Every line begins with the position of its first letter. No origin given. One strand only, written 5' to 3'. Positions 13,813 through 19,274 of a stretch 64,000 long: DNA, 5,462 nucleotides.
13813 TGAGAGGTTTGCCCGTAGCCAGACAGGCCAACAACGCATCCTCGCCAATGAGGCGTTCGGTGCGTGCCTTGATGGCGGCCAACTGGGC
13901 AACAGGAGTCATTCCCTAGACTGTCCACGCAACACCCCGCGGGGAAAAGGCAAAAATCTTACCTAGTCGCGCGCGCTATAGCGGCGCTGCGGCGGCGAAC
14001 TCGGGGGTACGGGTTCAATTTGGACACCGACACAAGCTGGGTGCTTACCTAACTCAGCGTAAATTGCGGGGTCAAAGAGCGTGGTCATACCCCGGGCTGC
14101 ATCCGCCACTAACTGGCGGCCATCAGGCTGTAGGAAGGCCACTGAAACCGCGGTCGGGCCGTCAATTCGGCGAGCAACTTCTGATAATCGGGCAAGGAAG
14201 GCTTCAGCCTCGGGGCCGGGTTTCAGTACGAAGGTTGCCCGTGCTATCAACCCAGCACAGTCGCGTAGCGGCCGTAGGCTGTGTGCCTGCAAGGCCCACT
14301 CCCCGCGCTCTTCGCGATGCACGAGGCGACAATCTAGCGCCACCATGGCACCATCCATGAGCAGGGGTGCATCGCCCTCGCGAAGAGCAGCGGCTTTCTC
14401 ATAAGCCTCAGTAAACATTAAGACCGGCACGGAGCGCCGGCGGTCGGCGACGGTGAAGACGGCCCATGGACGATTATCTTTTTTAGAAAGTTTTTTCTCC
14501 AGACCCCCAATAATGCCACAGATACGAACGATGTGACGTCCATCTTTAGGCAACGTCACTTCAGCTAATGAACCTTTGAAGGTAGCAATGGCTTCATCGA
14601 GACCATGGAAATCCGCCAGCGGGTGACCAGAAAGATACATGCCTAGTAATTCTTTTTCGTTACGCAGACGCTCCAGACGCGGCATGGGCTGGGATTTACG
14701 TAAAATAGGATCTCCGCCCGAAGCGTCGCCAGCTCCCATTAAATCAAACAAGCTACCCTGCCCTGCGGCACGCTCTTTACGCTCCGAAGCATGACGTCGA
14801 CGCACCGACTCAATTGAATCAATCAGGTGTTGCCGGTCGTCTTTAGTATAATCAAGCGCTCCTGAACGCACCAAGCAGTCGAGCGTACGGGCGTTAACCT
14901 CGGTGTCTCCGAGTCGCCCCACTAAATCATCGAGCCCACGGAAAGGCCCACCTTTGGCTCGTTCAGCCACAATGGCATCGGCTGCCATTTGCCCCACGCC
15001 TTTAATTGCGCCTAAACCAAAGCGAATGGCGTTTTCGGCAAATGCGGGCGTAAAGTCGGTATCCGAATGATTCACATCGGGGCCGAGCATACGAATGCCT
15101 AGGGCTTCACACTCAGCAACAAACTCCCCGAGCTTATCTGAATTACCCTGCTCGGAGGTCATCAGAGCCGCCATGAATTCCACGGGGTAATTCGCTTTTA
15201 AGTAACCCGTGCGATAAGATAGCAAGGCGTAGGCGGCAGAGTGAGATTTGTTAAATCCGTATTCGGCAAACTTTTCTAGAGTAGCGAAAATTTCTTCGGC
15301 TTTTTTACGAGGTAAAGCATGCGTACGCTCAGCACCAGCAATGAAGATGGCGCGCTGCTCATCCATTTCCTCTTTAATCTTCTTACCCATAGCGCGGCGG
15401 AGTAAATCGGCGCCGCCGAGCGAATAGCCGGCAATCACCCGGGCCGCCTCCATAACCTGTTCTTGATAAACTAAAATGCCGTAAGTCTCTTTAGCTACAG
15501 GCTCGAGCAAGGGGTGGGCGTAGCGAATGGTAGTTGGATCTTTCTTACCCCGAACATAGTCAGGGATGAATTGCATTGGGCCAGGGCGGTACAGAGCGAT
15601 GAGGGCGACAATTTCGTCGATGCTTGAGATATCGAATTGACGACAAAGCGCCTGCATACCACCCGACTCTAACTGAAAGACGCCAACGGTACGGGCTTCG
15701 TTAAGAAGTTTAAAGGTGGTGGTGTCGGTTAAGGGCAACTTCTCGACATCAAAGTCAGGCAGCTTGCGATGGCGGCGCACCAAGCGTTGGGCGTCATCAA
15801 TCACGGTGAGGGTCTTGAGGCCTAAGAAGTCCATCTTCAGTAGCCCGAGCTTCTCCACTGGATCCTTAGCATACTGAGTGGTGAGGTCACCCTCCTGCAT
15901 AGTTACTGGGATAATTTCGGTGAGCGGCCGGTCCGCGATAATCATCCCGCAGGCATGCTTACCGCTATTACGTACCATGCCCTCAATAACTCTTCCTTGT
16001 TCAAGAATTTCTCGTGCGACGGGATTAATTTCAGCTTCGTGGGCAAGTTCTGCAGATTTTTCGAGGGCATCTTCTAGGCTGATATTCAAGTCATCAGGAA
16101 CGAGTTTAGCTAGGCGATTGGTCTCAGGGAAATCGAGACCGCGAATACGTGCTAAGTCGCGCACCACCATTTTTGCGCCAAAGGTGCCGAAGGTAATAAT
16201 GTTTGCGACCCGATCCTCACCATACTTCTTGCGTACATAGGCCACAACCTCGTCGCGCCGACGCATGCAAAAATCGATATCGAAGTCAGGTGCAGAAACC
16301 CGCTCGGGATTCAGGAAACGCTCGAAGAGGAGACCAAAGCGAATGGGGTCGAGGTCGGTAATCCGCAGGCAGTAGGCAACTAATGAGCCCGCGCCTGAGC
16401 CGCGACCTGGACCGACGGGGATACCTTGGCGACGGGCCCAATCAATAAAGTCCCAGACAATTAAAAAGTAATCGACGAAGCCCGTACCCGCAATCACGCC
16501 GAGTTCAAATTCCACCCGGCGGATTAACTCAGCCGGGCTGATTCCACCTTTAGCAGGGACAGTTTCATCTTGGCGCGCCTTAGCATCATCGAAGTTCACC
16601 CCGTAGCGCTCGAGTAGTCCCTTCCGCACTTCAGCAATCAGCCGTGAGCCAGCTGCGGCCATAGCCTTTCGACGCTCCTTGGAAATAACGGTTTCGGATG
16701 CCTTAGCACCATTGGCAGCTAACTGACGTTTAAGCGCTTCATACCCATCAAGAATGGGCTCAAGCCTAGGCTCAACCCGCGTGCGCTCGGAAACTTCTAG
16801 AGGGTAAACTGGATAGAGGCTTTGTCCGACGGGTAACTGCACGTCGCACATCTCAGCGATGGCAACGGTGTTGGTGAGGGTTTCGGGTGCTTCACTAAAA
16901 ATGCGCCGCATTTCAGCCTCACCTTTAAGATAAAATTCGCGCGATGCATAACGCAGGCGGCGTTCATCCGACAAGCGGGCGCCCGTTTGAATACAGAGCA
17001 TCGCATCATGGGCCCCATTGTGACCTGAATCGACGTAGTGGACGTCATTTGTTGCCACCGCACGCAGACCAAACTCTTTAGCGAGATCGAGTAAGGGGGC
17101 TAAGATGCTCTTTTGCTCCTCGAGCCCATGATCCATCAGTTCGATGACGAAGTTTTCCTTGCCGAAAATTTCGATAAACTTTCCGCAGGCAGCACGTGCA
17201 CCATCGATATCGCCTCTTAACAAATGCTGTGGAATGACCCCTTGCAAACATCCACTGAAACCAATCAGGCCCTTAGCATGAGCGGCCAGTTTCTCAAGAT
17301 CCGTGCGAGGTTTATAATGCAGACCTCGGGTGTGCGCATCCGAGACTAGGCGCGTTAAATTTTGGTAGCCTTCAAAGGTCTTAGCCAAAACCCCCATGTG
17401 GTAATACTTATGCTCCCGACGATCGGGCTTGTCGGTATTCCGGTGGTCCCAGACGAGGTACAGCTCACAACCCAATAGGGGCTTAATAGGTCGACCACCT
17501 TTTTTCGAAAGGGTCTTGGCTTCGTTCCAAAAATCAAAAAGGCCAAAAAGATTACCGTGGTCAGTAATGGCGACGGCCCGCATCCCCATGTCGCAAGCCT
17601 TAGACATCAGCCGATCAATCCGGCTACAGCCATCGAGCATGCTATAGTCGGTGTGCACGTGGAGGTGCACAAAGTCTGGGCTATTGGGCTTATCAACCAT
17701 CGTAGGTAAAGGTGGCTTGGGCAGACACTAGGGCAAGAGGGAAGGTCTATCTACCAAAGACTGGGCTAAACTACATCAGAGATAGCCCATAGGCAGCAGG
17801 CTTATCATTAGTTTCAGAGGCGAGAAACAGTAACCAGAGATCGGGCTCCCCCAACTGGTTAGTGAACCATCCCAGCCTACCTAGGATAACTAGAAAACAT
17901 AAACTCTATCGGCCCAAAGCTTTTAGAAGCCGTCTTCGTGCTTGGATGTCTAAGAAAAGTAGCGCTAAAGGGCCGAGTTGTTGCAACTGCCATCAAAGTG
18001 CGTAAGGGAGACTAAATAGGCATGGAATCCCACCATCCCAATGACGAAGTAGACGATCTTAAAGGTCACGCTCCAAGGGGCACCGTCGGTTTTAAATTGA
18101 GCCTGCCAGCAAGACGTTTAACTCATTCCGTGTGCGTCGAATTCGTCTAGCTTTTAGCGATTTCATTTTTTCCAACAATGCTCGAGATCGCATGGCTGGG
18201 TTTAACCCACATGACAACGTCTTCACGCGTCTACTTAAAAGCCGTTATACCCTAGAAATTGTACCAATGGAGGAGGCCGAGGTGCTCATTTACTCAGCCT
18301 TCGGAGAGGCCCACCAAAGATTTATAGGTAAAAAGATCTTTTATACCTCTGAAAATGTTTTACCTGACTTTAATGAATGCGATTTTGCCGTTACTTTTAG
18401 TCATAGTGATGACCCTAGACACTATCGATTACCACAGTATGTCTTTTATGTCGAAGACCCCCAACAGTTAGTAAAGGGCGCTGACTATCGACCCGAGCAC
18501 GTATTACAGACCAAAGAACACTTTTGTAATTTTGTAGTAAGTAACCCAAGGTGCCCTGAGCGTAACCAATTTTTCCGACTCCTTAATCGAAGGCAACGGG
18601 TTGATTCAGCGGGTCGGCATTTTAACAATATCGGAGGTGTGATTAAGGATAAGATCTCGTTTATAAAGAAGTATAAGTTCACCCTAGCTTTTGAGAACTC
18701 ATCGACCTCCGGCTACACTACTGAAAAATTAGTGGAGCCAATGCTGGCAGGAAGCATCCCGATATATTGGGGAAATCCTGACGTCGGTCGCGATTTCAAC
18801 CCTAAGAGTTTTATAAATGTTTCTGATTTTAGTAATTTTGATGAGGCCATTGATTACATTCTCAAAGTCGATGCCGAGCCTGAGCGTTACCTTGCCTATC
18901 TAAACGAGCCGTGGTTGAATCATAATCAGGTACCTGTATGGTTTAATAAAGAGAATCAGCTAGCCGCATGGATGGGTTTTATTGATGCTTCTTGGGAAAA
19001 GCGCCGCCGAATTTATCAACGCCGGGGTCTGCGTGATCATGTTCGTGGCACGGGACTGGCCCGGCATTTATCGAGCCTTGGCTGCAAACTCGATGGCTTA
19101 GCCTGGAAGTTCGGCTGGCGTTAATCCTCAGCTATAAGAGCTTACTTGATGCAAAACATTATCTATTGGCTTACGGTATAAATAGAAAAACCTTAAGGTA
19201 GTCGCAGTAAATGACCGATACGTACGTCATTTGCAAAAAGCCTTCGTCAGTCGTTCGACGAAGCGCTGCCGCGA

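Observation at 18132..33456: ~15 kb AT-richer surface-glycan island directly after dnaE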

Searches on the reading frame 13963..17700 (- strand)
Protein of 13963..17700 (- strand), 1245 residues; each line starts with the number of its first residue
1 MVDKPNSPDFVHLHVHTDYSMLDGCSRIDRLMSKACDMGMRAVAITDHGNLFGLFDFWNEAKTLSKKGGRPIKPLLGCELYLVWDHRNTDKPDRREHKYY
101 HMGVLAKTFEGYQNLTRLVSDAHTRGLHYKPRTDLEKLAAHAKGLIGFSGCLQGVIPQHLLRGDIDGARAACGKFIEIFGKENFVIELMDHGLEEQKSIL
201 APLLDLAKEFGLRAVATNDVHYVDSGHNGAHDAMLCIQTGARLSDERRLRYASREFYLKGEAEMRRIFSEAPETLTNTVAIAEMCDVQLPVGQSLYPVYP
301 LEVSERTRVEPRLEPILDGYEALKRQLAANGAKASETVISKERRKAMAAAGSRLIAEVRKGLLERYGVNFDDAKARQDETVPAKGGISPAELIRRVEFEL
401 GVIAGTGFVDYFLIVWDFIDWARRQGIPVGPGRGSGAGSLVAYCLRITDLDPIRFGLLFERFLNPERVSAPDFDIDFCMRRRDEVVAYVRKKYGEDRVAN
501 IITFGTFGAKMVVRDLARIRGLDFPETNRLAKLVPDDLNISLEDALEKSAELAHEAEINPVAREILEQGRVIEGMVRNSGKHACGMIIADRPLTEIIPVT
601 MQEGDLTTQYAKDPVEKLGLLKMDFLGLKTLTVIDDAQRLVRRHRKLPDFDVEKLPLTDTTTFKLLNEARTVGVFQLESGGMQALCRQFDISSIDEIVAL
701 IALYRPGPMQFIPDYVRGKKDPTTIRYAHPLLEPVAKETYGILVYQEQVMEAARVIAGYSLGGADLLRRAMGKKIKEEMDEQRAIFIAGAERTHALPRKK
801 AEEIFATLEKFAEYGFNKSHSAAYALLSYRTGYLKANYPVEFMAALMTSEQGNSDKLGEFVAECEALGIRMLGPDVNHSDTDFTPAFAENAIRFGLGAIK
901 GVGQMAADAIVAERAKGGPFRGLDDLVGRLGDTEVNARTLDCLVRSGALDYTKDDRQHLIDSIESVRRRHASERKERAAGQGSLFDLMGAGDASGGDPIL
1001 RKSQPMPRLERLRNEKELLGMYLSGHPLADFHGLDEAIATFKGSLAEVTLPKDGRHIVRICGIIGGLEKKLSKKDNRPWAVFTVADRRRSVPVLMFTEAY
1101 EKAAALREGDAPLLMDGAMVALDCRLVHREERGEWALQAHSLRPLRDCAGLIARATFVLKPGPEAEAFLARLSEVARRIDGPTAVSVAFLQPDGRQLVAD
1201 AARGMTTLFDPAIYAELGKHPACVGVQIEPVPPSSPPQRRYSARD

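Call 5: search_protein_families(library=pfam, proteins=[window:13963-17700:-])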
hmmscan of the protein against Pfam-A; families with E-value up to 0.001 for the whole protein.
window:13963-17700:- (1245 aa): 4 families
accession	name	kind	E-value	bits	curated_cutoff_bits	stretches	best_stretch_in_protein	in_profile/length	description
PF07733.18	DNA_pol3_alpha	-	3.7e-91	305.8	23.9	1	364-627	13-260/260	Bacterial DNA polymerase III alpha NTPase domain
PF17657.6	DNA_pol3_finger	-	1.6e-56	190.6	22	1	630-792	1-164/166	Bacterial DNA polymerase III alpha subunit finger domain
PF02811.25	PHP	-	6.6e-48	163.6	26.4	1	12-191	1-164/164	PHP domain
PF14579.12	HHH_6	-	2.2e-26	92.3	25.6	1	868-959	1-90/90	Helix-hairpin-helix motif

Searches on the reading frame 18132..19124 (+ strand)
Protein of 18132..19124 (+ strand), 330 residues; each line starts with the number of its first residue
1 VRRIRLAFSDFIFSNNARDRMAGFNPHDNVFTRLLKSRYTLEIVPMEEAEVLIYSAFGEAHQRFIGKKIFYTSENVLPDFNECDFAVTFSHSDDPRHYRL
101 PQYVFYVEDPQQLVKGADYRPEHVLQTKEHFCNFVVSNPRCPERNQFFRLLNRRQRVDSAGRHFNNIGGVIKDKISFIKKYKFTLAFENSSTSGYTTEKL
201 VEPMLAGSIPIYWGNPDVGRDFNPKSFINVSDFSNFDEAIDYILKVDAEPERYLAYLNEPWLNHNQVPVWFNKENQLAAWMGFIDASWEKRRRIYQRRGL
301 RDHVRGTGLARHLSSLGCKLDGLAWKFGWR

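Call 4: search_protein_families(library=pfam, proteins=[window:18132-19124:+])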
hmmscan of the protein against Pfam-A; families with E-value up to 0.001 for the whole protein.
window:18132-19124:+ (330 aa): 2 families
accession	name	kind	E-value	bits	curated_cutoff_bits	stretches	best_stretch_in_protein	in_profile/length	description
PF00852.26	Glyco_transf_10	-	2.4e-25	89.7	23.9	1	126-277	2-154/182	Glycosyltransferase family 10 (fucosyltransferase) C-term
PF18025.7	FucT_N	-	1.8e-21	76.8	27.2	1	19-106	5-91/91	Alpha-(1,3)-fucosyltransferase FucT N-terminal domain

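Call 9: search_protein_families(library=ncbifam, proteins=[window:18132-19124:+], max_evalue=0.00001)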
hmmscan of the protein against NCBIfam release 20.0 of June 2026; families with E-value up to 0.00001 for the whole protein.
window:18132-19124:+ (330 aa): 0 families

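Call 80: search_solved_structures(query=window:18132-19124:+, show_alignments=1, max_evalue=0.001)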
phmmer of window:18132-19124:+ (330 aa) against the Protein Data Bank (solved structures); distinct sequences matched with E-value up to 0.001: 5.
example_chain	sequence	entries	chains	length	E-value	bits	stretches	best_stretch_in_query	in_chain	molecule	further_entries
2nzw_A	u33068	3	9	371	5.2e-43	150.7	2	128-273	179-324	Alpha1,3-fucosyltransferase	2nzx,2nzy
5zoi_A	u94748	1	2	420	8.7e-42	146.7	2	128-271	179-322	Alpha-(1,3)-fucosyltransferase FucT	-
9s6a_A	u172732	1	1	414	9.9e-12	47.8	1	148-237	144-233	Glycoprotein 3-alpha-L-fucosyltransferase A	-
8d0o_A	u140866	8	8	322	1.1e-11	47.7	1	127-258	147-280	4-galactosyl-N-acetylglucosaminide 3-alpha-L-fucosyltransferase 9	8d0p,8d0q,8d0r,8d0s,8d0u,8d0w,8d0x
7yro_A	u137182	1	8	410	4.9e-09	39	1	179-256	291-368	Fucosyltransferase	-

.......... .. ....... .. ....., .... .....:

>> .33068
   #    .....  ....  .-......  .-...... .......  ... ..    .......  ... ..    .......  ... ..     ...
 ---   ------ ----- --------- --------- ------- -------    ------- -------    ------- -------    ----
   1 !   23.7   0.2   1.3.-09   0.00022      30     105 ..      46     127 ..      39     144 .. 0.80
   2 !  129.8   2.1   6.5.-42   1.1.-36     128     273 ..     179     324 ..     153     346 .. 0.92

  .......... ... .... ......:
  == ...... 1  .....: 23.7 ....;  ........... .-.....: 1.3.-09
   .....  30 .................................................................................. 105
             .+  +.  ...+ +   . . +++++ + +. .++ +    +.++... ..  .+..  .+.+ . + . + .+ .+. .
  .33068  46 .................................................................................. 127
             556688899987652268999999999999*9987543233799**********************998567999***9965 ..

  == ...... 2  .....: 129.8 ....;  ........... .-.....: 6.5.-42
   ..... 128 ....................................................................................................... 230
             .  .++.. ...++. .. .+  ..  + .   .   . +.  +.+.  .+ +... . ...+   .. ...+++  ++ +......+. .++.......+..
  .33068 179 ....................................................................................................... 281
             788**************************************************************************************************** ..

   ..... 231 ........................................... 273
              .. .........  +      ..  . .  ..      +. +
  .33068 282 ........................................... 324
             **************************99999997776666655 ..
